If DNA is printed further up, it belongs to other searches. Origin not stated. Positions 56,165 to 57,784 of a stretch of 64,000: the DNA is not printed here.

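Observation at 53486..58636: GT-C/TPR glycosyltransferase, pentahaem cytochrome and methyltransferase operon with a divergent polyprenol-phosphate sugar synthase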

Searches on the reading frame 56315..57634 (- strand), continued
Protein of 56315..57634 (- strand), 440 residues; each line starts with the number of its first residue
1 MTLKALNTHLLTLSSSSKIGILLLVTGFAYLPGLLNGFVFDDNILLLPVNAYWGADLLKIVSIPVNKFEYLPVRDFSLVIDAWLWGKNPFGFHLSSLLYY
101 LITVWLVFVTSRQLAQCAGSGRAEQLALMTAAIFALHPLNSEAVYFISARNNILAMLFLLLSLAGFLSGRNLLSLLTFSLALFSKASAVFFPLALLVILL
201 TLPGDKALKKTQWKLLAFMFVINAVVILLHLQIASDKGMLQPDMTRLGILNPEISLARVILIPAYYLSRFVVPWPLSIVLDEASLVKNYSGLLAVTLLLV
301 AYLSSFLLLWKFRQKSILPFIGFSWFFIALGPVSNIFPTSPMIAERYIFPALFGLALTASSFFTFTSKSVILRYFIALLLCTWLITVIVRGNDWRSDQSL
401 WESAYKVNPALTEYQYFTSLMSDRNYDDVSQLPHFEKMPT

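Call 40: search_solved_structures(query=A3, max_evalue=10, show_alignments=3)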
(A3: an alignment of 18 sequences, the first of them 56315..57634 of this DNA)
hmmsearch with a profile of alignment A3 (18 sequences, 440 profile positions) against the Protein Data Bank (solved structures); distinct sequences matched with E-value up to 10: 13.
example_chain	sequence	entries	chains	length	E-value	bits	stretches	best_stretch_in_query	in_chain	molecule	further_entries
8bu0_A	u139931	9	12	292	0.0013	21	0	399-439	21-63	Consensus tetratricopeptide repeat protein | Crystal structure of an 8-repeat consensus TPR superhelix with Zinc. | Monomer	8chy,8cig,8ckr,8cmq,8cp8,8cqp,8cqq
2fo7_A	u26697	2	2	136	0.011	17.9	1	399-439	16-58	SYNTHETIC CONSENSUS TPR PROTEIN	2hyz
8ch0_A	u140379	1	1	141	0.015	17.5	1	399-439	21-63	Consensus tetratricopeptide repeat protein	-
1na0_A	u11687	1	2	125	0.11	14.7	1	399-439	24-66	designed protein CTPR3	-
2wqh_A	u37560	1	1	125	0.13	14.3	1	399-439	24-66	CTPR3Y3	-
9qhc_A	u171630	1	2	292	0.22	13.6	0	404-439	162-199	Engineered tetratricopeptide repeat protein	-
6v8e_A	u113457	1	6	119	0.53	12.4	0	406-439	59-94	Designed protein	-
6vfh_A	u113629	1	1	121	0.56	12.3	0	406-439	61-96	T33_dn10A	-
6vfi_B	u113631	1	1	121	0.57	12.3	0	406-439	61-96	O43_dn18B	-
6vfj_B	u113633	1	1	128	0.65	12.1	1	400-439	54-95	I53_dn5B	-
2avp_A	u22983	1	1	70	1.3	11.1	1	399-439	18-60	synthetic consensus TPR protein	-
1na3_A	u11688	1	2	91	1.8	10.6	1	399-439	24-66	designed protein CTPR2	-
3kd7_A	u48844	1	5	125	2.3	10.3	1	397-439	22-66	CTPR390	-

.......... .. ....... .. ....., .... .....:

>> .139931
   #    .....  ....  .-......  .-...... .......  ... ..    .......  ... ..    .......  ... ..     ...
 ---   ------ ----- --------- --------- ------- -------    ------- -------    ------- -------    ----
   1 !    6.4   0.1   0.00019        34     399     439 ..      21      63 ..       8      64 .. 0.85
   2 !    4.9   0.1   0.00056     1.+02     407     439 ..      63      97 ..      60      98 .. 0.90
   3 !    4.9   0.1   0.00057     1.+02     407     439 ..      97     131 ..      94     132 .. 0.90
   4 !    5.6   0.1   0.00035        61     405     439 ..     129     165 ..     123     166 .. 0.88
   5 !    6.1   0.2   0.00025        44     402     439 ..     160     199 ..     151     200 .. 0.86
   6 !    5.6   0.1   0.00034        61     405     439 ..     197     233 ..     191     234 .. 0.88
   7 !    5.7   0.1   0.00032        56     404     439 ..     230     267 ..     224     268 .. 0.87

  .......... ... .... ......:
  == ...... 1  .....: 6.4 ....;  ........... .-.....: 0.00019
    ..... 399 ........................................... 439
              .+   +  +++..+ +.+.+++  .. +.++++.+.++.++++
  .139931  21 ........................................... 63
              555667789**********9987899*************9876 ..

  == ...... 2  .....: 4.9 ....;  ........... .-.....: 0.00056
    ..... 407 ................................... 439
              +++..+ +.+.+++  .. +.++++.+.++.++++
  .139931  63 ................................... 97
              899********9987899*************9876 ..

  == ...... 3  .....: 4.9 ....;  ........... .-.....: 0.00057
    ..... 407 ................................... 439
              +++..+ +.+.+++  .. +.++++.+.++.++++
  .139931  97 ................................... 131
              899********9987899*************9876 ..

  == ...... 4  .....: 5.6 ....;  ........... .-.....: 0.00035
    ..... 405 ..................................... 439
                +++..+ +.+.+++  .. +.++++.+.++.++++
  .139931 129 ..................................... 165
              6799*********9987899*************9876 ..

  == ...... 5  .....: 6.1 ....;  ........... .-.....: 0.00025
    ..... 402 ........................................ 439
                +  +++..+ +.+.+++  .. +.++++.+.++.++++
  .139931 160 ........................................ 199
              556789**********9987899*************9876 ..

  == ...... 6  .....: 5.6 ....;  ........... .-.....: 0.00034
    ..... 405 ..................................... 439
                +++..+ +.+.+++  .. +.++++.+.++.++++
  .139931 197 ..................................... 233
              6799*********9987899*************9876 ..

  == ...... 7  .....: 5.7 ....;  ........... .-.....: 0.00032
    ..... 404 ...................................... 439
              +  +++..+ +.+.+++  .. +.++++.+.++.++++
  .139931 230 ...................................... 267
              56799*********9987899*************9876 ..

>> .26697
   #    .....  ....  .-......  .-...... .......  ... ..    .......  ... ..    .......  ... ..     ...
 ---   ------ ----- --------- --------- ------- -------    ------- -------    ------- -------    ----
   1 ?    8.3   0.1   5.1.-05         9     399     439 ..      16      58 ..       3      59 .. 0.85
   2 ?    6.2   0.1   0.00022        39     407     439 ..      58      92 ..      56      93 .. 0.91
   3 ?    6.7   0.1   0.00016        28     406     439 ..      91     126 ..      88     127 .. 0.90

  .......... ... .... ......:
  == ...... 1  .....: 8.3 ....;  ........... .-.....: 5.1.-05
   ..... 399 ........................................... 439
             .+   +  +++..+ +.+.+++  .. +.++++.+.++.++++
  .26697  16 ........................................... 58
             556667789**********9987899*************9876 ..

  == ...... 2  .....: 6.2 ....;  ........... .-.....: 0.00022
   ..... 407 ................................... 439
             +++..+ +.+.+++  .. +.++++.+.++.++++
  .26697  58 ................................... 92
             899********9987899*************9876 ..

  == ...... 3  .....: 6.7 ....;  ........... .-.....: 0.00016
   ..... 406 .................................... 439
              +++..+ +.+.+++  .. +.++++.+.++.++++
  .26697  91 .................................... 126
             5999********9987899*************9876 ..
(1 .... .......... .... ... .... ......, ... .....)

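Call 54: predict_structure(alignment_id=A4)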
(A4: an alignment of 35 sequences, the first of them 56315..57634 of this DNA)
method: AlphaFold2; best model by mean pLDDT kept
length: 440 residues; sequences in the alignment: 35
mean_pLDDT: 91.1   pTM: 0.92
mean pLDDT of the five models: 91.1, 90.8, 90.6, 90.2, 89.8
residues with pLDDT >= 90: 323; 70-90: 89; 50-70: 27; < 50: 1
segments of 3 or more residues with pLDDT < 50: none
pLDDT, mean of each block of 10 residues (from residue 1): 63 87 97 96 93 95 88 97 97 98 99 96 95 97 95 98 96 97 96 98 91 97 95 80 59 83 94 91 79 87 95 93 98 78 90 98 85 90 94 95 94 93 90 81
secondary structure, 60 per line:
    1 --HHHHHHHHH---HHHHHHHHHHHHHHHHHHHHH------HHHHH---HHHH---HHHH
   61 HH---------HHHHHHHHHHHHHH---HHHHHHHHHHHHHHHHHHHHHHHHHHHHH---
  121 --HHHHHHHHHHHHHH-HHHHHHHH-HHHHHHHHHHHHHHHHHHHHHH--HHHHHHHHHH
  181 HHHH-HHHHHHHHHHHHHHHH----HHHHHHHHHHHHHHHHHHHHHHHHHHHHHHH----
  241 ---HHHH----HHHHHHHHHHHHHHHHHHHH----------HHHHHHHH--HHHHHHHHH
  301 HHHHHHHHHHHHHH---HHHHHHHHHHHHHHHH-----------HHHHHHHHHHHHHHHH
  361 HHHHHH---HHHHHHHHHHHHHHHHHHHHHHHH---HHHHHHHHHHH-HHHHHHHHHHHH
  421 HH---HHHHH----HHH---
elements in order: H3-11 H15-35 H42-46 H50-53 H57-62 H72-85 H89-117 H123-136 H138-145 H147-168 H171-184 H186-201 H206-236 H244-247 H252-271 H282-289 H292-314 H318-333 H345-366 H370-393 H397-407 H409-422 H426-430

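Call 58: fold_search(model_id=the predicted structure, library=pdb)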
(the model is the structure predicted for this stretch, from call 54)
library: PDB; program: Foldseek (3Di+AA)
matches with E <= 10: 359; with E <= 0.001: 0
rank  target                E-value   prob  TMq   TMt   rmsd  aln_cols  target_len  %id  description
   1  6gxc_A                2.1e-03  1.00  0.42  0.29  10.6       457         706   14  Bacterial oligosaccharyltransferase PglB in complex with an inhibitory peptide and a reactive lipid-linked oligosaccha (released 2018-11-14)
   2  5ogl_A                2.2e-03  1.00  0.42  0.29  10.0       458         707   15  Structure of bacterial oligosaccharyltransferase PglB in complex with an acceptor peptide and an lipid-linked oligosac (released 2017-10-25)
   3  5ezm                  3.9e-03  1.00  0.41  0.35  10.5       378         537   14  Crystal Structure of ArnT from Cupriavidus metallidurans in the apo state (released 2016-02-17)
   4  5f15                  3.9e-03  1.00  0.39  0.33  10.1       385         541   15  Crystal Structure of ArnT from Cupriavidus metallidurans bound to Undecaprenyl phosphate (released 2016-02-17)
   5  6s7t_A                5.1e-03  1.00  0.42  0.28  18.0       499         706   14  Cryo-EM structure of human oligosaccharyltransferase complex OST-B (released 2019-12-18)
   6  7wld_U                5.1e-03  1.00  0.36  0.37  13.5       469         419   14  Cryo-EM structure of the human glycosylphosphatidylinositol transamidase complex at 2.53 Angstrom resolution (released 2022-04-27)
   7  7oci_F                5.4e-03  1.00  0.43  0.32  13.4       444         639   12  Cryo-EM structure of yeast Ost6p containing oligosaccharyltransferase complex (released 2022-02-16)
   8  8b6l_I                6.5e-03  1.00  0.38  0.25  23.4       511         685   13  Subtomogram average of the human Sec61-TRAP-OSTA-translocon (released 2022-12-07)
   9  8pn9_A                9.0e-03  1.00  0.44  0.32  14.4       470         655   13  Structure of human oligosaccharyltransferase OST-A complex bound to NGI-1 (released 2024-05-08)
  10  8imx_U                1.3e-02  1.00  0.34  0.35  15.4       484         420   12  Cryo-EM structure of GPI-T with a chimeric GPI-anchored protein (released 2023-08-16)
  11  9dm5                  1.5e-02  1.00  0.40  0.44  12.8       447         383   16  Product-Bound mannosyltransferase PimE (released 2025-06-25)
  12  6ftg_5                1.5e-02  1.00  0.40  0.30  15.3       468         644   12  Subtomogram average of OST-containing ribosome-translocon complexes from canine rough microsomal membranes (released 2018-03-21)
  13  7w72_U                1.6e-02  1.00  0.34  0.35  14.6       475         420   13  Structure of a human glycosylphosphatidylinositol (GPI) transamidase (released 2022-02-16)
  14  6x0o                  1.9e-02  0.99  0.35  0.18  15.2       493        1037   13  Single-Particle Cryo-EM Structure of Arabinosyltransferase EmbB from Mycobacterium smegmatis (released 2020-06-10)
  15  9s6u_A                2.5e-02  0.99  0.38  0.32  13.5       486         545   15  Ternary cryo-EM structure of human ALG9 with Dol25-PP-GlcNAc2Man8, Dol25-P-Man and Fab (released 2026-03-18)
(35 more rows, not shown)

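Call 60: find_encoding_contigs(protein=P0019, flank=10000, max_places=1)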
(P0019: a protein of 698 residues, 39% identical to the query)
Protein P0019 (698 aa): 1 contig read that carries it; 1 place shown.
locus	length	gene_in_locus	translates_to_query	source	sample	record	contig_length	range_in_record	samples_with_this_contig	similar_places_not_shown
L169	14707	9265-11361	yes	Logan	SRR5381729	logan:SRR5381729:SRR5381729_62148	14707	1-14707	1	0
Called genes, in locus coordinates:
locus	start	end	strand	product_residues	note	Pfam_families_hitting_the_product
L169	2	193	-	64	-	?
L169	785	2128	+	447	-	PF02310:B12-binding, PF04055:Radical_SAM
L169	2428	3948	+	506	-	PF04443:LuxE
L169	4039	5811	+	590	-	PF02310:B12-binding, PF04055:Radical_SAM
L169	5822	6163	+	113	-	-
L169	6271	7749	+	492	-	PF02310:B12-binding, PF04055:Radical_SAM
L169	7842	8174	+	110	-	-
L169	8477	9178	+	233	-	PF14522:Cytochrome_C7 (faint), PF22113:Mtrc-MtrF_II-IV_dom (faint), PF14537:Cytochrom_c3_2 (faint), PF09699:Paired_CXXCH_1 (weak)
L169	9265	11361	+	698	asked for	PF13432:TPR_16 (weak), PF13371:TPR_9, PF13432:TPR_16 (weak), PF00515:TPR_1, PF07719:TPR_2, PF13424:TPR_12, PF13432:TPR_16, PF00515:TPR_1, +14 more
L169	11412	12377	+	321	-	PF13489:Methyltransf_23, PF07021:MetW, PF13847:Methyltransf_31, PF08241:Methyltransf_11, PF08242:Methyltransf_12, PF13649:Methyltransf_25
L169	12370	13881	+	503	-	PF14559:TPR_19 (faint)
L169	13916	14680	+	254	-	PF00535:Glycos_transf_2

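Call 61: find_encoding_contigs(protein=P0023, flank=10000, max_places=1)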
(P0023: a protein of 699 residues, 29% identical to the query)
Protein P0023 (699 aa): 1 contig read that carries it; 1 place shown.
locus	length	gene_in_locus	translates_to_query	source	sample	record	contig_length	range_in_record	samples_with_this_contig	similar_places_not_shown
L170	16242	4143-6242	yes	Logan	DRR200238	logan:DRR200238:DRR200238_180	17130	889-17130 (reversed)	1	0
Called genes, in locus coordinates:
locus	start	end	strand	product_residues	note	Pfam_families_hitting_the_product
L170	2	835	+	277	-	?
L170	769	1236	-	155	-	PF01475:FUR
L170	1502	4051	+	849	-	PF00989:PAS, PF08448:PAS_4 (weak), PF13188:PAS_8, PF13426:PAS_9, PF13426:PAS_9, PF08447:PAS_3, PF02518:HATPase_c, PF00072:Response_reg, +2 more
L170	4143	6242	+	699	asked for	PF13174:TPR_6 (faint), PF21545:T7SS_EccA1_N (faint), PF25063:ARM_TT21_C (faint), PF00515:TPR_1 (faint), PF07719:TPR_2 (weak), PF13424:TPR_12 (weak), PF23914:TPR_CcmH_CycH (weak), PF12895:ANAPC3 (weak), +11 more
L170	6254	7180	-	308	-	PF00005:ABC_tran, PF13304:AAA_21 (weak)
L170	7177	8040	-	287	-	-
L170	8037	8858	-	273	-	-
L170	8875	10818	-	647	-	PF14559:TPR_19 (faint)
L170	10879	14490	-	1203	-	PF13414:TPR_11 (weak), PF13432:TPR_16, PF13844:Glyco_transf_41, PF13414:TPR_11, PF13424:TPR_12, PF13432:TPR_16, PF00515:TPR_1, PF13844:Glyco_transf_41, +34 more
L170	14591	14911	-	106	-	-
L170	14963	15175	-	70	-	PF07963:N_methyl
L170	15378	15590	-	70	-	PF07963:N_methyl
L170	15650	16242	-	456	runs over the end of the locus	PF00072:Response_reg, PF00158:Sigma54_activat, PF14532:Sigma54_activ_2, PF07728:AAA_5 (weak), PF25601:AAA_lid_14, PF02954:HTH_8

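Call 62: find_encoding_contigs(protein=P0011, flank=10000, max_places=1)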
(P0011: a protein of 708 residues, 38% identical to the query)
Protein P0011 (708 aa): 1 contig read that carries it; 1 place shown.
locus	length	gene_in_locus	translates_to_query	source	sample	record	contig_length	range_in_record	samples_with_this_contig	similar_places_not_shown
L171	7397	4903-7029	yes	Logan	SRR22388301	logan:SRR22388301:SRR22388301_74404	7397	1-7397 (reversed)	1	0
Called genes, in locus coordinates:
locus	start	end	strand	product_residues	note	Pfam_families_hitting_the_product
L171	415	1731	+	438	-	-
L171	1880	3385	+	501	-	PF00672:HAMP (weak), PF02518:HATPase_c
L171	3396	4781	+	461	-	PF00072:Response_reg, PF00158:Sigma54_activat, PF14532:Sigma54_activ_2, PF07728:AAA_5, PF25601:AAA_lid_14, PF02954:HTH_8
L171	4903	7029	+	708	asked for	PF12895:ANAPC3 (faint), PF13431:TPR_17 (faint), PF13432:TPR_16 (weak), PF16918:PknG_TPR, PF13371:TPR_9 (weak), PF13414:TPR_11 (weak), PF13424:TPR_12 (weak), PF13432:TPR_16, +9 more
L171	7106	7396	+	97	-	?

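Call 65: search_protein_families(library=pfam, alignment_id=A3, max_evalue=0.1)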
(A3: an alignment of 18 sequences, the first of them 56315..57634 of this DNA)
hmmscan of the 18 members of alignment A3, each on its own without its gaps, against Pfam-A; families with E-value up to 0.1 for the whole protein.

A. member 1, window:56315-57634:- (440 aa): 2 families
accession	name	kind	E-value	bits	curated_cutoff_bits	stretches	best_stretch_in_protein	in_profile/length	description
PF13231.12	PMT_2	-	0.00046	20.9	26.1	1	83-226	15-154/160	Dolichyl-phosphate-mannose-protein mannosyltransferase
PF09594.16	GT87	-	0.0018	18.5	25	1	91-230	18-143/237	Glycosyltransferase family 87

B. families by the number of members that match (of 18 scanned): 9 families
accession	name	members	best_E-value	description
PF13231.12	PMT_2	4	2.7e-06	Dolichyl-phosphate-mannose-protein mannosyltransferase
PF07721.20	TPR_4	2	0.0019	Tetratricopeptide repeat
PF13431.12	TPR_17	1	0.00052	Tetratricopeptide repeat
PF09594.16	GT87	1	0.0018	Glycosyltransferase family 87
PF13432.12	TPR_16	1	0.0044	Tetratricopeptide repeat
PF10746.14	Phage_holin_2_2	1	0.0098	Phage holin T7 family, holin superfamily II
PF07719.23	TPR_2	1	0.029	Tetratricopeptide repeat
PF00515.34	TPR_1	1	0.052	Tetratricopeptide repeat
PF13374.12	TPR_10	1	0.053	Tetratricopeptide repeat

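Call 80: search_protein_representatives(protein=window:56315-57634:-)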
Query: 440 residues. Proteins with E-value up to 0.001 (for the whole library): 35682; up to 1e-10: 7306; up to 1e-30: 129. The best 150 are listed.
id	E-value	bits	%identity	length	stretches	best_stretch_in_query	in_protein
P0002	2.5e-245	830.9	88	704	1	1-439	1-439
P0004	2.1e-87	310.6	41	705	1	21-430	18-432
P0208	7.5e-87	308.8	43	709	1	16-436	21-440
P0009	6.5e-79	282.7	43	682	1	20-425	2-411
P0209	1.2e-77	278.4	41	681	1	23-428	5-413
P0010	1.4e-77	278.3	49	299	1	175-439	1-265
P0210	3.9e-77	276.8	37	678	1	15-428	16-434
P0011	2.9e-76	273.9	40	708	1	19-428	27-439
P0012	3.5e-76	273.7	42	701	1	12-421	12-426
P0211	5.3e-71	256.6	40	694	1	19-416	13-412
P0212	5.2e-67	243.4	38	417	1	19-413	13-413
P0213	4.3e-66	240.4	36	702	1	17-437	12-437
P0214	1.0e-65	239.2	39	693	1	24-407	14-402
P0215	1.2e-64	235.7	38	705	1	19-414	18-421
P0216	3.0e-63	231.0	38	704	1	19-431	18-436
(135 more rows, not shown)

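Call 84: search_protein_families(library=pfam, proteins=[L085:9732-10235:+], max_evalue=0.01)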
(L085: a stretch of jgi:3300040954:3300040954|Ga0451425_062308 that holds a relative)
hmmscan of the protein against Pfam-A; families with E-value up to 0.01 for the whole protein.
L085:9732-10235:+ (167 aa): 0 families
